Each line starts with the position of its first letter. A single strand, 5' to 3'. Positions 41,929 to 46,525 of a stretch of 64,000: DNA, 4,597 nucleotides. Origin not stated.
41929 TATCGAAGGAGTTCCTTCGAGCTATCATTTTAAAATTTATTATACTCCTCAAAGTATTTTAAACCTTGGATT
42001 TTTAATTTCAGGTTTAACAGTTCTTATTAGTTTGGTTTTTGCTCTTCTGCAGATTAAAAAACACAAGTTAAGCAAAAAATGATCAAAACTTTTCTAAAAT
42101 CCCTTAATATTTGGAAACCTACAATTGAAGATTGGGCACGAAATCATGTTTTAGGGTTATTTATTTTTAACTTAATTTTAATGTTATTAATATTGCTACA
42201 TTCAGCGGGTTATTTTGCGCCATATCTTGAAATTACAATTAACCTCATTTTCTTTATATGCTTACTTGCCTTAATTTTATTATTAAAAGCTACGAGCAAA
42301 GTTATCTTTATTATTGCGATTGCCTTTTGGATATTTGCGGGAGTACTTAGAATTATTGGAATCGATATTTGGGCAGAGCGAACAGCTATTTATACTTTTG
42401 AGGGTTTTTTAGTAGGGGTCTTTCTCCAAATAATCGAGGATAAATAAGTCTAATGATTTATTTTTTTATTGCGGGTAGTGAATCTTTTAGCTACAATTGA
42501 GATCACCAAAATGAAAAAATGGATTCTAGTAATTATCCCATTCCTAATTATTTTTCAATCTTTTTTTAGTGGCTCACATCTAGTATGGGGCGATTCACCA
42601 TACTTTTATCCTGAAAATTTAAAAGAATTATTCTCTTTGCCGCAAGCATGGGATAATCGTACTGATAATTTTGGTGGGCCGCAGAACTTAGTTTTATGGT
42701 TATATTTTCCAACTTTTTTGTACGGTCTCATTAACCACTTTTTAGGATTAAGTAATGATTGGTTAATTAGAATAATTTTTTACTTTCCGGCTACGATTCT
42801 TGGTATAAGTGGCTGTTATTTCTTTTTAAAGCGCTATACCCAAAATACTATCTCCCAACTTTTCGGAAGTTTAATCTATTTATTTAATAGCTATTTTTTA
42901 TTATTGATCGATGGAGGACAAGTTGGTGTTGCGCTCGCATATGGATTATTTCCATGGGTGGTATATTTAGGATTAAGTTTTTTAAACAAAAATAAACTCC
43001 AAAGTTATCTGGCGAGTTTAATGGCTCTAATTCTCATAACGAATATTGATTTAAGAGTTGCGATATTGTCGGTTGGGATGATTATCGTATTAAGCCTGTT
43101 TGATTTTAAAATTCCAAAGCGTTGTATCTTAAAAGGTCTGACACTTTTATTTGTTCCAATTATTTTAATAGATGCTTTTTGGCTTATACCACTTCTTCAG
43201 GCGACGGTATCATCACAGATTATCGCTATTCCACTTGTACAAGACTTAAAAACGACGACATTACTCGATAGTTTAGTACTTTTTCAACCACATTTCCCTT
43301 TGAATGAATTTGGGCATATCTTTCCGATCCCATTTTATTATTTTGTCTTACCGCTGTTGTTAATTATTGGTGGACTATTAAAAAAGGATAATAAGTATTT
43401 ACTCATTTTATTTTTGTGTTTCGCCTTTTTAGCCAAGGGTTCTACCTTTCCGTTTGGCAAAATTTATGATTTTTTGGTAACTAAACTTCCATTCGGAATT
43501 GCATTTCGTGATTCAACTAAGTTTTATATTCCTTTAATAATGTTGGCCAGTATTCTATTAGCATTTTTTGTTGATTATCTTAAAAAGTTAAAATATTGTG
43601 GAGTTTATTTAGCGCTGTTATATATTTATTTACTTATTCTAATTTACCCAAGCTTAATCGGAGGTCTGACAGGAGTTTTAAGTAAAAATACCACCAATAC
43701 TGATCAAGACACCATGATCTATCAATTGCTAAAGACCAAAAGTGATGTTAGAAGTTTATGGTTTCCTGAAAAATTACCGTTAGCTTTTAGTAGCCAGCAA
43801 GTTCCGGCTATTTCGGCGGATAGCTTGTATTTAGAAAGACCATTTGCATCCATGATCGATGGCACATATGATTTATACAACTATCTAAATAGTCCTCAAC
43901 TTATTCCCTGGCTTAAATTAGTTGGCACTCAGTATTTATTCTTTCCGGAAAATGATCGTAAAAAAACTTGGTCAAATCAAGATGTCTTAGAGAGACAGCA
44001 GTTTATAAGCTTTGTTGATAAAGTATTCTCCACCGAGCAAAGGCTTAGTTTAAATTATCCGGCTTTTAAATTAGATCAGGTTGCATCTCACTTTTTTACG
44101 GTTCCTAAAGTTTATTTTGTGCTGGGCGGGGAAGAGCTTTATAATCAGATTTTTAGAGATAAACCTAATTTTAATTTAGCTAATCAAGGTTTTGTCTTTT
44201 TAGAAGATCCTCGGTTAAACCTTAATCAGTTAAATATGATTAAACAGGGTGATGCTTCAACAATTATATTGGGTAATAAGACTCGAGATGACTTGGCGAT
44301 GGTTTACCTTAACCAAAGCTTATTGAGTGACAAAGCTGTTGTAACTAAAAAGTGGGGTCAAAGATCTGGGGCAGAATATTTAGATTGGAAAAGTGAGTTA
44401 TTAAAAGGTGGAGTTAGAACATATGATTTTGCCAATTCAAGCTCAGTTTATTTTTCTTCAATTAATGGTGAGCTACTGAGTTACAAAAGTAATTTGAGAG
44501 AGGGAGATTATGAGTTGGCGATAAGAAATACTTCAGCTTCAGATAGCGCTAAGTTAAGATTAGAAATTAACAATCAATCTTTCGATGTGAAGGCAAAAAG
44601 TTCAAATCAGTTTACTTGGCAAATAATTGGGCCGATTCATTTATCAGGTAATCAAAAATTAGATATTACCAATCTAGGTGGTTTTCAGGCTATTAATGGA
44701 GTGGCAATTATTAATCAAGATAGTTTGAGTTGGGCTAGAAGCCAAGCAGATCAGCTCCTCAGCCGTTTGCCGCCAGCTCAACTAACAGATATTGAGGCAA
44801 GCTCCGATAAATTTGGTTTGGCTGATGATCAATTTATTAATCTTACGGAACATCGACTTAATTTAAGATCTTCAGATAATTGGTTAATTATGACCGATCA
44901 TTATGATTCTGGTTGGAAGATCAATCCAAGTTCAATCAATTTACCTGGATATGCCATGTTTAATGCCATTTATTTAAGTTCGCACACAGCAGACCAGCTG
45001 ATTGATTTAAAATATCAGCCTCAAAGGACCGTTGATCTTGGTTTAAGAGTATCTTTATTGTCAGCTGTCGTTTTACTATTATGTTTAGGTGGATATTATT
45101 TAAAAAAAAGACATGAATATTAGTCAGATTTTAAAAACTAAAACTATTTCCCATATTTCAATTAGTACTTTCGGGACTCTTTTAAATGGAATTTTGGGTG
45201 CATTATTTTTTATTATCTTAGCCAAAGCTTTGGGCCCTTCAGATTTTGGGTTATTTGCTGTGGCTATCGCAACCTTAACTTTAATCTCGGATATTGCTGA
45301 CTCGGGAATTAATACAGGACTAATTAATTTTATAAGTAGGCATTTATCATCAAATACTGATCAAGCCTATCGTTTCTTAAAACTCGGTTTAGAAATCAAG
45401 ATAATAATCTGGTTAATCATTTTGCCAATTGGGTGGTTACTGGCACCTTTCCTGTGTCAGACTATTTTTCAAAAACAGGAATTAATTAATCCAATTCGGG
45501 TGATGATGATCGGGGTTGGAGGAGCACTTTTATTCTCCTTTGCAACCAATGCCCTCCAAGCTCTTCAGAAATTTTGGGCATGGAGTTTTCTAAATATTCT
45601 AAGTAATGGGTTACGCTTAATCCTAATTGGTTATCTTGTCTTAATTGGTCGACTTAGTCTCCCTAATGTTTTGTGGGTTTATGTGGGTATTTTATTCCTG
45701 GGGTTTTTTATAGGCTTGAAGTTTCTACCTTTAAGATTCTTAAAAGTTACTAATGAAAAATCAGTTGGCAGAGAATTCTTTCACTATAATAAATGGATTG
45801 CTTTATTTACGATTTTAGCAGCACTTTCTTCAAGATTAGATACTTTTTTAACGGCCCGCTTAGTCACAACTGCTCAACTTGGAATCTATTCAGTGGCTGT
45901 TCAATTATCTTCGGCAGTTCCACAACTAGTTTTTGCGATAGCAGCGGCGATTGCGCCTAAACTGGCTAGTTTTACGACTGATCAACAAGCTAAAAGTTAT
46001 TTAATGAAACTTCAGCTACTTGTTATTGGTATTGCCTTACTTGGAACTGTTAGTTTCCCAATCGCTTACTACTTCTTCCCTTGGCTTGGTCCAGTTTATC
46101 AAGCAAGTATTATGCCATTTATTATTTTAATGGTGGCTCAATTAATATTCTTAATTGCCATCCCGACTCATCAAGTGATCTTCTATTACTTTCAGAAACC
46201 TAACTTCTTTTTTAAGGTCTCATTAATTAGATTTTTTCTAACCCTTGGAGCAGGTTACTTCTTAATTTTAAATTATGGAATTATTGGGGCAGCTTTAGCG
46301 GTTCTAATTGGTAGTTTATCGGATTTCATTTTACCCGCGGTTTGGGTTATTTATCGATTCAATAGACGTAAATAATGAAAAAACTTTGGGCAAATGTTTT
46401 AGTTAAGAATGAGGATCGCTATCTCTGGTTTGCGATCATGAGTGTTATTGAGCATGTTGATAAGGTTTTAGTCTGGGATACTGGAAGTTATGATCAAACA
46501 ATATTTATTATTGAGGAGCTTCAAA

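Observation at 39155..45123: Two giant YfhO-like proteins flanking a GtrA-sized 4-TM protein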

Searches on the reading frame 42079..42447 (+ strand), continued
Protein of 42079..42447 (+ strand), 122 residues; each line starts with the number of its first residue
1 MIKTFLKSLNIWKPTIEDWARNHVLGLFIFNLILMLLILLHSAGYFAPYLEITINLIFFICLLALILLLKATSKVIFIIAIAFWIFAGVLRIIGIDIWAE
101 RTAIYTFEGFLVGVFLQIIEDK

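Call 91: find_encoding_contigs(protein=P0303, flank=6000, max_places=2)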
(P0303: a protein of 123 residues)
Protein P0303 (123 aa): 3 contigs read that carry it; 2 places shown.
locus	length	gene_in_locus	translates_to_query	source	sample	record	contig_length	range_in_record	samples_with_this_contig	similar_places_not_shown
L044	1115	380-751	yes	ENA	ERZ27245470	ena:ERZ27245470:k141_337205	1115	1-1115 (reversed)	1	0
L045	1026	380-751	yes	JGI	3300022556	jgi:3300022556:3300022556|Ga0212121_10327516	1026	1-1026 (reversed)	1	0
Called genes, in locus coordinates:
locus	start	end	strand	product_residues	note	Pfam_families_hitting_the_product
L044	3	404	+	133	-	?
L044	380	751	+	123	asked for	-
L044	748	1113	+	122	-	?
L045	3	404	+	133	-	?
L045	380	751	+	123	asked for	-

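Call 92: find_encoding_contigs(protein=P0308, flank=6000, max_places=2)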
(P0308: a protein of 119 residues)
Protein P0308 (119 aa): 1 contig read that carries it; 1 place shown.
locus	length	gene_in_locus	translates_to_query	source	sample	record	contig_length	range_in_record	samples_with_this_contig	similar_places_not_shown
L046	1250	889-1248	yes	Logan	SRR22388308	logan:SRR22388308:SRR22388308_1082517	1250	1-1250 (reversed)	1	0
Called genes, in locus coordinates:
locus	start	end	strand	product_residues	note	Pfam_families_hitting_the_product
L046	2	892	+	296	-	?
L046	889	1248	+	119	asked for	?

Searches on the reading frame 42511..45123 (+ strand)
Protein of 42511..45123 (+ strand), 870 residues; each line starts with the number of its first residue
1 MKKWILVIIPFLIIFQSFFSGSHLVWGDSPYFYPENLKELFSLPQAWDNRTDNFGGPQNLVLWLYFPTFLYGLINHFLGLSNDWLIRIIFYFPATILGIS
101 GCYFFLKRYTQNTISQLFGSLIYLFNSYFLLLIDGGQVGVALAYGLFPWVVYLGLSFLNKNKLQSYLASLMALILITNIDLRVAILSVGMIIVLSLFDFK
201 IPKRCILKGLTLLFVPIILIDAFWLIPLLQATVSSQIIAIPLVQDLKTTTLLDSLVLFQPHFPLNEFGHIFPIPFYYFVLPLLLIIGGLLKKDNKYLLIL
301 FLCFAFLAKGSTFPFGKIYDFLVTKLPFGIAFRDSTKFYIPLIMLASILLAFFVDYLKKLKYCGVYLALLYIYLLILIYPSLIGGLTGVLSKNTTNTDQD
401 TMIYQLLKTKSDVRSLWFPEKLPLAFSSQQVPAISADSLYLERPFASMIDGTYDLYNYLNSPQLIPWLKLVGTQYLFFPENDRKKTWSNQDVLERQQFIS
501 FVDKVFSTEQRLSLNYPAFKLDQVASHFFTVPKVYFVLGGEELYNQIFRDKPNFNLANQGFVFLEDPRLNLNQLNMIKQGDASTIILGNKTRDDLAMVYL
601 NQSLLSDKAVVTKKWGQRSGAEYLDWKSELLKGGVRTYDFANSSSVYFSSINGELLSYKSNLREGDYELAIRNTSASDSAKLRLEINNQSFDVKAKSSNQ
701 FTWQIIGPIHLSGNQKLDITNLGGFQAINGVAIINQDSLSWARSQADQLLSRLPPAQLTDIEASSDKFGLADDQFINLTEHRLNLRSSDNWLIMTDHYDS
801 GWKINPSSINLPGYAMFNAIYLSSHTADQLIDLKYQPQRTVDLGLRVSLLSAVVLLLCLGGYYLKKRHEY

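Call 5: search_protein_families(library=pfam, proteins=[window:42511-45123:+], max_evalue=0.1)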
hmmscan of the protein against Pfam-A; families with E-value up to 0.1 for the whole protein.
window:42511-45123:+ (870 aa): 2 families
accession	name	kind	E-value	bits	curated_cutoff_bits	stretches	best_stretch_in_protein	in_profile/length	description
PF10131.15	PTPS_related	-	1.3e-06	27.6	26.4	1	88-381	28-303/621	6-pyruvoyl-tetrahydropterin synthase related domain; membrane protein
PF16871.11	DUF5077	-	0.093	13.3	24.6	0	663-719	42-99/122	Domain of unknown function (DUF5077)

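Call 6: search_protein_families(library=ncbifam, proteins=[window:42511-45123:+], max_evalue=0.1)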
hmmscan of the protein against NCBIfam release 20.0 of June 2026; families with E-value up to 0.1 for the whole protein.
window:42511-45123:+ (870 aa): 2 families
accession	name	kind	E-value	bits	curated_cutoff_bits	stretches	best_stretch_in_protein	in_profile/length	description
NF053599.1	transp_MmpA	equivalog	9.5e-11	41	210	2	296-433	278-414/543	MmpA family trehalose lipid delivery protein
NF003682.0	PRK05305.2-2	equivalog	0.076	12.4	284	0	154-213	6-64/212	phosphatidylserine decarboxylase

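Call 13: search_solved_structures(query=window:42511-45123:+, max_evalue=10)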
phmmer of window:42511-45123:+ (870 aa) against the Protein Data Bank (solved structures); distinct sequences matched with E-value up to 10: 0.

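Call 16: find_homologous_proteins(query=window:42511-45123:+)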
Query window:42511-45123:+ (870 aa): 273 proteins with E <= 0.001 among 8000 candidates; the best 120 are listed.
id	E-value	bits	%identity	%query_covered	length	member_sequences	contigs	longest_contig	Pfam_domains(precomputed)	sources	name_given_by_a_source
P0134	0.0e+0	1956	100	100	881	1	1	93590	-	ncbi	-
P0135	5.7e-267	906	49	99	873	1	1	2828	-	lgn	-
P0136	1.2e-209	717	43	99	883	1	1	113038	-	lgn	-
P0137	5.1e-206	705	39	99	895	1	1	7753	-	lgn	-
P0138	6.9e-200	684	41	96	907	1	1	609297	-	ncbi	-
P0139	3.9e-197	675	41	96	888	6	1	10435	-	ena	-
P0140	6.4e-197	675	40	98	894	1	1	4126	-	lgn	-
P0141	8.3e-197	674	40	97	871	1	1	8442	-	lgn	-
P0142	2.1e-196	673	40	97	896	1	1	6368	-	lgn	-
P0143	2.4e-196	673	40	100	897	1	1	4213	-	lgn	-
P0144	6.7e-196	671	42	98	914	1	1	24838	-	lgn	-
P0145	4.4e-195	668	40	99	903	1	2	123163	-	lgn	-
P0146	4.5e-195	668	40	98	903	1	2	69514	-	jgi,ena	-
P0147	7.7e-195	668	40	99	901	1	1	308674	-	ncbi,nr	ncbi:MAG: hypothetical protein Q7R49_04310 [Candidatus Daviesbacteria bacterium]|nr:hypothetical pro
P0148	1.9e-194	666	41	97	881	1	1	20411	-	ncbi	-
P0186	2.6e-178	613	38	99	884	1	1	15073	PF10131.16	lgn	-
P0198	8.9e-171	588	37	98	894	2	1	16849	PF10131.16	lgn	-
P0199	3.2e-170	586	37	98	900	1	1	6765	PF10131.16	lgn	-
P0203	5.5e-168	579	37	99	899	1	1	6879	PF10131.16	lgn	-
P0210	1.5e-161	557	36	91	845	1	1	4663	PF10131.16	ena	-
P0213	2.6e-159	550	35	98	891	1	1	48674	PF10131.16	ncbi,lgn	-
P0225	1.6e-143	498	34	98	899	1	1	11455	PF10131.16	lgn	-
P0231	1.8e-140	488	33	98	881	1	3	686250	-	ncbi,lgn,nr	ncbi:MAG: hypothetical protein HYU80_02220 [Candidatus Blackburnbacteria bacterium]|nr:hypothetical 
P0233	1.2e-139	485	32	99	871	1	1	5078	PF10131.16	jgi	-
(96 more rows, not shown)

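Call 26: search_solved_structures(query=A3, max_evalue=1, show_alignments=1)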
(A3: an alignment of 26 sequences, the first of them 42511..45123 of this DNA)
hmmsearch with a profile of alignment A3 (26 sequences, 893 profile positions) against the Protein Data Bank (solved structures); distinct sequences matched with E-value up to 1: 4.
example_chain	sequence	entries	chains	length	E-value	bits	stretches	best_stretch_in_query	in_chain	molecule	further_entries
8zvk_A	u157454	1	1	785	0.005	17.8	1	668-747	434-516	AaBgIC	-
8j3y_A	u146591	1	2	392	0.18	12.7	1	665-736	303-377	Putative polysaccharide-binding protein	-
8j3x_A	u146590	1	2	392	0.18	12.7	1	665-736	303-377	Putative polysaccharide-binding protein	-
3zm8_A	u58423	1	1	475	0.48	11.3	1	667-752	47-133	GH26 ENDO-BETA-1,4-MANNANASE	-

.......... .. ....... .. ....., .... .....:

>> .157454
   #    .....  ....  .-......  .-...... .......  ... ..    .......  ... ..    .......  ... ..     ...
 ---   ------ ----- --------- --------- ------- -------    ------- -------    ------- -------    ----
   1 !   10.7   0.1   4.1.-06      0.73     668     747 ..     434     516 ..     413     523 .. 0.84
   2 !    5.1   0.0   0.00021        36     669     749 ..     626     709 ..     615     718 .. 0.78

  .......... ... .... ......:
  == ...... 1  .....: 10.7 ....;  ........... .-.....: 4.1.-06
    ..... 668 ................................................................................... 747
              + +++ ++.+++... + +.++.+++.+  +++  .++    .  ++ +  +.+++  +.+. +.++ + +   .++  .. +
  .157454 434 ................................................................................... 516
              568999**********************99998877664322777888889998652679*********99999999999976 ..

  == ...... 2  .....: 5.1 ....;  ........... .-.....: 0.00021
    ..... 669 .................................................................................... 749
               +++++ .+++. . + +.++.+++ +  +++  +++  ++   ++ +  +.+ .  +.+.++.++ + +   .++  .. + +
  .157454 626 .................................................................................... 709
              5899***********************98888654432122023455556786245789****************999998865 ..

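Call 29: search_protein_families(library=pfam, alignment_id=A3, max_evalue=0.01)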
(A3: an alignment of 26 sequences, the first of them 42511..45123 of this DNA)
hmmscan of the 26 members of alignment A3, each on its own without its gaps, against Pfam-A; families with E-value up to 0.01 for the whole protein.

A. member 1, window:42511-45123:+ (870 aa): 1 family
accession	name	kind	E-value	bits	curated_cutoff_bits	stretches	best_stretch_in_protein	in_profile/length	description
PF10131.15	PTPS_related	-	1.3e-06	27.6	26.4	1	88-381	28-303/621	6-pyruvoyl-tetrahydropterin synthase related domain; membrane protein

B. families by the number of members that match (of 26 scanned): 2 families
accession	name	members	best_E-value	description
PF10131.15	PTPS_related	7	1.6e-09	6-pyruvoyl-tetrahydropterin synthase related domain; membrane protein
PF25275.1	Golvesin_C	1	0.0079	Golvesin C-terminal domain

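Call 47: find_encoding_contigs(protein=P0147, flank=6000, max_places=1)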
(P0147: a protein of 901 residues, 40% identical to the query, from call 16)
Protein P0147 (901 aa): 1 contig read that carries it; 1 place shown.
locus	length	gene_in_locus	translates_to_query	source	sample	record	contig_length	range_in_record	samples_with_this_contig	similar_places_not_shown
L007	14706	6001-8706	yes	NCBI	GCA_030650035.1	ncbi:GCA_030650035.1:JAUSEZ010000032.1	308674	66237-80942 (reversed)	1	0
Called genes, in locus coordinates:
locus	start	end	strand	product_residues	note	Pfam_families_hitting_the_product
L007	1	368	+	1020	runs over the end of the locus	-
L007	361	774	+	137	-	-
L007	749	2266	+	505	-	-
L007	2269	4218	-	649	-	-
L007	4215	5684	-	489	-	PF13231:PMT_2 (weak)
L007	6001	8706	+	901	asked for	-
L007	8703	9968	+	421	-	PF01943:Polysacc_synt, PF13440:Polysacc_synt_3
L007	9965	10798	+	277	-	PF00535:Glycos_transf_2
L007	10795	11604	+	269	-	PF13489:Methyltransf_23, PF07021:MetW, PF13649:Methyltransf_25, PF13847:Methyltransf_31, PF08241:Methyltransf_11, PF08242:Methyltransf_12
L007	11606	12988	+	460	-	PF13231:PMT_2 (weak)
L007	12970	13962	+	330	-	PF00534:Glycos_transf_1, PF13692:Glyco_trans_1_4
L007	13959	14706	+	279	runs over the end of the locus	PF00535:Glycos_transf_2, PF10111:Glyco_tranf_2_2, PF13641:Glyco_tranf_2_3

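Call 48: find_encoding_contigs(protein=P0231, flank=6000, max_places=1)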
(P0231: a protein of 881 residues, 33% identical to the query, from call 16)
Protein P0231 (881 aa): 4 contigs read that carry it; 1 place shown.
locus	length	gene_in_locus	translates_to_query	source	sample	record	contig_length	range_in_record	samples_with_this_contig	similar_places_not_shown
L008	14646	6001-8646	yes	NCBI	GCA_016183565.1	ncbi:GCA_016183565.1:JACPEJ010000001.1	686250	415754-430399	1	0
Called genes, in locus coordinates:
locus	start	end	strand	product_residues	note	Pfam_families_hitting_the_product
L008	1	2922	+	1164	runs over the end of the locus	-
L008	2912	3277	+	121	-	-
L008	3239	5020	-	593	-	-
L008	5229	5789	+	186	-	PF18915:DUF5667 (weak)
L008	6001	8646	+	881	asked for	-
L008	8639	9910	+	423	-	PF01943:Polysacc_synt, PF13440:Polysacc_synt_3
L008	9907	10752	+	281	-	PF00535:Glycos_transf_2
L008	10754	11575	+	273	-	PF07021:MetW, PF13489:Methyltransf_23, PF13847:Methyltransf_31, PF08241:Methyltransf_11, PF08242:Methyltransf_12, PF13649:Methyltransf_25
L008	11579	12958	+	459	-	-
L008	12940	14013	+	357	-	PF13439:Glyco_transf_4 (weak), PF00534:Glycos_transf_1, PF13692:Glyco_trans_1_4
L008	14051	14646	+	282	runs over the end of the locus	PF00535:Glycos_transf_2, PF10111:Glyco_tranf_2_2, PF13641:Glyco_tranf_2_3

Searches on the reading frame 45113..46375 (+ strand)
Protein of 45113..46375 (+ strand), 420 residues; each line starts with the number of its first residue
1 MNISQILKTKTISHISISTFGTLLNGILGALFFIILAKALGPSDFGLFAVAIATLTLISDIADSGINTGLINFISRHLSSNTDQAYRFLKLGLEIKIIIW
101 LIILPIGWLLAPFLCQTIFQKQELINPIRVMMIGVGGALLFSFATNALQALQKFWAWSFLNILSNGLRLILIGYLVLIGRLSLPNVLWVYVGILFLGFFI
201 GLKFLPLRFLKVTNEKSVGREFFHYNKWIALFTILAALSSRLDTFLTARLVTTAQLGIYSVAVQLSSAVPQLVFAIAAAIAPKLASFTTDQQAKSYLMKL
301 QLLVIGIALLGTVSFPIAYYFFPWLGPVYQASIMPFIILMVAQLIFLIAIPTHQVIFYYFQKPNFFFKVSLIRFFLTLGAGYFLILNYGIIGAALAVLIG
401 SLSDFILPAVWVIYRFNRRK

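Call 5: search_protein_families(library=pfam, proteins=[window:45113-46375:+], max_evalue=0.1)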
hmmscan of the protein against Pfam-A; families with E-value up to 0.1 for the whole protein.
window:45113-46375:+ (420 aa): 2 families
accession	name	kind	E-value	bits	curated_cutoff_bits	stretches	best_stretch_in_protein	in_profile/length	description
PF01943.22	Polysacc_synt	-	6.1e-23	82.1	28.2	1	15-285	5-271/274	Polysaccharide biosynthesis protein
PF13440.11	Polysacc_synt_3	-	2.5e-17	63.5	23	1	35-321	1-272/293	Polysaccharide biosynthesis protein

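Call 6: search_protein_families(library=ncbifam, proteins=[window:45113-46375:+], max_evalue=0.1)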
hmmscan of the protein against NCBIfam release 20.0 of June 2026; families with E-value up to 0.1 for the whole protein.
window:45113-46375:+ (420 aa): 4 families
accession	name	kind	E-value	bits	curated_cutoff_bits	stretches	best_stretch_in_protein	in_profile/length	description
TIGR02900.1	spore_V_B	equivalog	1.5e-06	27.2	372.3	1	19-408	9-427/488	stage V sporulation protein B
NF007773.0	PRK10459.1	equivalog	6.9e-05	22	273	1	7-414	3-404/492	MOP flippase family protein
NF050818.1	PolSacchBiosHfsF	equivalog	0.00014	21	700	1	24-79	15-70/468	polysaccharide biosynthesis protein HfsF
NF047674.1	TeichurnBiosyTuaB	equivalog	0.00027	20.1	580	1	8-317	5-301/469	teichuronic acid biosynthesis protein TuaB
